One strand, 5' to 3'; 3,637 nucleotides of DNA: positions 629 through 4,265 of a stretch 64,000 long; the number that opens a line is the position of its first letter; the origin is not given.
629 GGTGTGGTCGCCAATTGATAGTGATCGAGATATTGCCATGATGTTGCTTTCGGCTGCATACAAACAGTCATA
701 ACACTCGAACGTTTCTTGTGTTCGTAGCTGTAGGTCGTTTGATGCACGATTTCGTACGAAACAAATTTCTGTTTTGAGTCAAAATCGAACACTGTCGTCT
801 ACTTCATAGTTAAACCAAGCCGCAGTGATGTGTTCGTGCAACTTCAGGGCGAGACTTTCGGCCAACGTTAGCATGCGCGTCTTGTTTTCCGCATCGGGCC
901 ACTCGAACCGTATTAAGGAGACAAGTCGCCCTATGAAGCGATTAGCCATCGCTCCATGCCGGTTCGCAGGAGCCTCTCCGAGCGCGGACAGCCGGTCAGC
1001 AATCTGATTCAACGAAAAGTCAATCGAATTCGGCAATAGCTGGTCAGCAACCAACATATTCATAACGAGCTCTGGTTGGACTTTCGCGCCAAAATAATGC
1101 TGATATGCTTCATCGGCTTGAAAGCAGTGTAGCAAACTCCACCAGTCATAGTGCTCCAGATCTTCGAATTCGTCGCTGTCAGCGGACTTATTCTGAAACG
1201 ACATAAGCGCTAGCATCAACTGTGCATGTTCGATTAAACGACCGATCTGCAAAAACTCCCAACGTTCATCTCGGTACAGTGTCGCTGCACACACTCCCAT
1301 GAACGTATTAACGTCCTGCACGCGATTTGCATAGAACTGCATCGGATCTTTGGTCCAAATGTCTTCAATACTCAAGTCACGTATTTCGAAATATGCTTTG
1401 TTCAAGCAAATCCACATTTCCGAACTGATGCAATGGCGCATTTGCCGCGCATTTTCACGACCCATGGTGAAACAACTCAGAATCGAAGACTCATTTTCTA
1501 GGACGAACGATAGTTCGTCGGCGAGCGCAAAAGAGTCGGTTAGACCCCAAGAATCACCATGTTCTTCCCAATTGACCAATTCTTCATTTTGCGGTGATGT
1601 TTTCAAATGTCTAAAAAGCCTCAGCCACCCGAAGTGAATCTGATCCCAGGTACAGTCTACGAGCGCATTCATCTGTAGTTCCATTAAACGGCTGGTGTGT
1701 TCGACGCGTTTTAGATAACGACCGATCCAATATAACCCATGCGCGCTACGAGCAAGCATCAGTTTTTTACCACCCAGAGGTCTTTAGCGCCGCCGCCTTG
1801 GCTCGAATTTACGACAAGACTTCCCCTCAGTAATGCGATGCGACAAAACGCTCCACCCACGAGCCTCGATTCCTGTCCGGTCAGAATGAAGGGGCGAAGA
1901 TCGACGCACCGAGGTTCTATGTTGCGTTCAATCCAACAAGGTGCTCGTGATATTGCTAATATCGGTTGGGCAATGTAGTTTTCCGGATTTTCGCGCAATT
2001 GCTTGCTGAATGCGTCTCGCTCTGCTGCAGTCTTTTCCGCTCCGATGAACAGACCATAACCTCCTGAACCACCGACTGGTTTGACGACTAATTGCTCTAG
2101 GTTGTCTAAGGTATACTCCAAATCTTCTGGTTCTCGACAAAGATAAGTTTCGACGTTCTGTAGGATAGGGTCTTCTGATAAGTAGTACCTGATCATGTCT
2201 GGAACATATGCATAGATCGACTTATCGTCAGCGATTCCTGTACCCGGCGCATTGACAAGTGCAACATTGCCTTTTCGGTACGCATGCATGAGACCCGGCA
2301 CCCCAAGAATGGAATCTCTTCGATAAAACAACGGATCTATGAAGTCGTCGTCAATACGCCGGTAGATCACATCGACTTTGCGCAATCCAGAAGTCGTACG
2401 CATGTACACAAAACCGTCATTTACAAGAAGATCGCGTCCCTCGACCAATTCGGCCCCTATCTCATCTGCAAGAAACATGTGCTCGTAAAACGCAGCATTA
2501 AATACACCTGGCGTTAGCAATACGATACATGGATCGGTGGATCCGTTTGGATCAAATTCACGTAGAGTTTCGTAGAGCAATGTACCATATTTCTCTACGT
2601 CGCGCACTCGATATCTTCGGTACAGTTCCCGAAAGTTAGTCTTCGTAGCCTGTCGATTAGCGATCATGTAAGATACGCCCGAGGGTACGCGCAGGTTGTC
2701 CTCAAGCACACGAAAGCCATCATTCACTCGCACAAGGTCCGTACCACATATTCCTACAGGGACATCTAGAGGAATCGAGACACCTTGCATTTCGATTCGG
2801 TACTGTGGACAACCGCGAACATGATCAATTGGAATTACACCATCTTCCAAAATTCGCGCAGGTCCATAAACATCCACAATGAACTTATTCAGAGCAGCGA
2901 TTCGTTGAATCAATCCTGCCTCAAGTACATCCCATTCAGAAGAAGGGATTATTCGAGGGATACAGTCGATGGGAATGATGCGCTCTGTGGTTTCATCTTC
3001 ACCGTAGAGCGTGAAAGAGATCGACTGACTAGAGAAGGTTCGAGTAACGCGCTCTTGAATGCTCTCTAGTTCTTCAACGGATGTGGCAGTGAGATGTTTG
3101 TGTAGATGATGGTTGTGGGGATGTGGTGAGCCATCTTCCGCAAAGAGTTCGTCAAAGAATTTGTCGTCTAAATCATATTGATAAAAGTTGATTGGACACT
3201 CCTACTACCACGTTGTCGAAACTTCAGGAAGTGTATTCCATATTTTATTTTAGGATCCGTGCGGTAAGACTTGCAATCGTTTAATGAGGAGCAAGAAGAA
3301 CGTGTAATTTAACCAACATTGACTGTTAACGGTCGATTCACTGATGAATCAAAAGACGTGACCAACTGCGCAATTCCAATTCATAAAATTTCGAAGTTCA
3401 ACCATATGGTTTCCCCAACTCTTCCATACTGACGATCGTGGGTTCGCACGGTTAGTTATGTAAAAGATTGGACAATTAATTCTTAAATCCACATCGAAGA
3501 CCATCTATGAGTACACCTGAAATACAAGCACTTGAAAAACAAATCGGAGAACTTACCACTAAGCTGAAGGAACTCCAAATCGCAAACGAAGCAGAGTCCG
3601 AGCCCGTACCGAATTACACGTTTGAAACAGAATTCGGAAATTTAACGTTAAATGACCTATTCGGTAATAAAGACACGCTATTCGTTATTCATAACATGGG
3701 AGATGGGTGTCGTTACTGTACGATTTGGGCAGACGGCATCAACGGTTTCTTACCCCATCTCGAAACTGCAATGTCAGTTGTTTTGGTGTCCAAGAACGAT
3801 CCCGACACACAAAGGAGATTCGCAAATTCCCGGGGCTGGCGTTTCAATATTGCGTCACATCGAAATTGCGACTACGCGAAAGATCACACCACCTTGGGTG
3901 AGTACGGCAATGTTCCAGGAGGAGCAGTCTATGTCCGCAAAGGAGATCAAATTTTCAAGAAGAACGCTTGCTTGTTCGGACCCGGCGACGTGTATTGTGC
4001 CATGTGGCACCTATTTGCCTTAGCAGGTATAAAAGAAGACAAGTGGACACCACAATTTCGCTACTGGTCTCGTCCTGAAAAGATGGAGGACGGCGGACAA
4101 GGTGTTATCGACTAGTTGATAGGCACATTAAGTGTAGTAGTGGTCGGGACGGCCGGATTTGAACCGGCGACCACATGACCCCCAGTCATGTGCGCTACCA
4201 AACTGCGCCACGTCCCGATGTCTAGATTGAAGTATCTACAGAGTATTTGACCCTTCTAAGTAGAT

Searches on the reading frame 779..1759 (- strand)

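Call 26: search_protein_families(library=pfam, proteins=[window:779-1759:-], max_evalue=0.01)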
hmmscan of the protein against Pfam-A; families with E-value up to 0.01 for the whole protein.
window:779-1759:- (326 aa): 1 family
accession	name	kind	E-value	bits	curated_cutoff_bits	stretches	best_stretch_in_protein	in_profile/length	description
PF04168.17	Alpha-E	-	4.8e-55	187.8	20.8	1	1-316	1-294/294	A predicted alpha-helical domain with a conserved ER motif.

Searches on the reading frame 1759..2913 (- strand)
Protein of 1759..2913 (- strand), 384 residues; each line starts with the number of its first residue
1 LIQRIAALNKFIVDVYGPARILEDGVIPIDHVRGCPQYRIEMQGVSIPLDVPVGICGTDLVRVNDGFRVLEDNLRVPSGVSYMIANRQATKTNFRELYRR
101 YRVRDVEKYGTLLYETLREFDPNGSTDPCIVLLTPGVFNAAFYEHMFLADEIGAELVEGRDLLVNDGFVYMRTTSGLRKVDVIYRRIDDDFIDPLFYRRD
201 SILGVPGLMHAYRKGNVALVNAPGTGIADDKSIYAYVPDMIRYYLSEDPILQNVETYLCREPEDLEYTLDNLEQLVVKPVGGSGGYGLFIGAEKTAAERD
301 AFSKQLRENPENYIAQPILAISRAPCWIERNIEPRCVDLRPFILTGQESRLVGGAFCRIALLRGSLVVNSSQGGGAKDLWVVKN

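Call 26: search_protein_families(library=pfam, proteins=[window:1759-2913:-], max_evalue=0.01)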
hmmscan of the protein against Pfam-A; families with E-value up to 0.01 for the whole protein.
window:1759-2913:- (384 aa): 2 families
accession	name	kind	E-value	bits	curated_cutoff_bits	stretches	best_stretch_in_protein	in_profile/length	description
PF14403.11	CP_ATPgrasp_2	-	5.9e-142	473.5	32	1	1-360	16-374/374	Circularly permuted ATP-grasp type 2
PF04174.18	CP_ATPgrasp_1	-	5.6e-130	433.6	23.1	1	2-316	17-332/332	A circularly permuted ATPgrasp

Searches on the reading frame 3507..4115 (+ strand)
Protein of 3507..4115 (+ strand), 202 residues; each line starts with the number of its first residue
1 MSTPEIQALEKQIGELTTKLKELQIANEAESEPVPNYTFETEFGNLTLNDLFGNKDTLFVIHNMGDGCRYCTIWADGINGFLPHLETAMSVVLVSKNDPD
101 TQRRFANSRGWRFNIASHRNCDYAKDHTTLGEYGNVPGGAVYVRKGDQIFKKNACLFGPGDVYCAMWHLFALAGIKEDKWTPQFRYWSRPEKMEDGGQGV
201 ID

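Call 26: search_protein_families(library=pfam, proteins=[window:3507-4115:+], max_evalue=0.01)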
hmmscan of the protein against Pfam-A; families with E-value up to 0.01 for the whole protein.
window:3507-4115:+ (202 aa): 2 families
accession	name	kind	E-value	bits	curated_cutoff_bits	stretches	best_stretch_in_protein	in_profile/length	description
PF05988.18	DUF899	-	8.5e-19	68.5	27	1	36-172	48-203/224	Bacterial protein of unknown function (DUF899)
PF00578.27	AhpC-TSA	-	3.3e-07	30.7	26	1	33-132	4-103/124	AhpC/TSA family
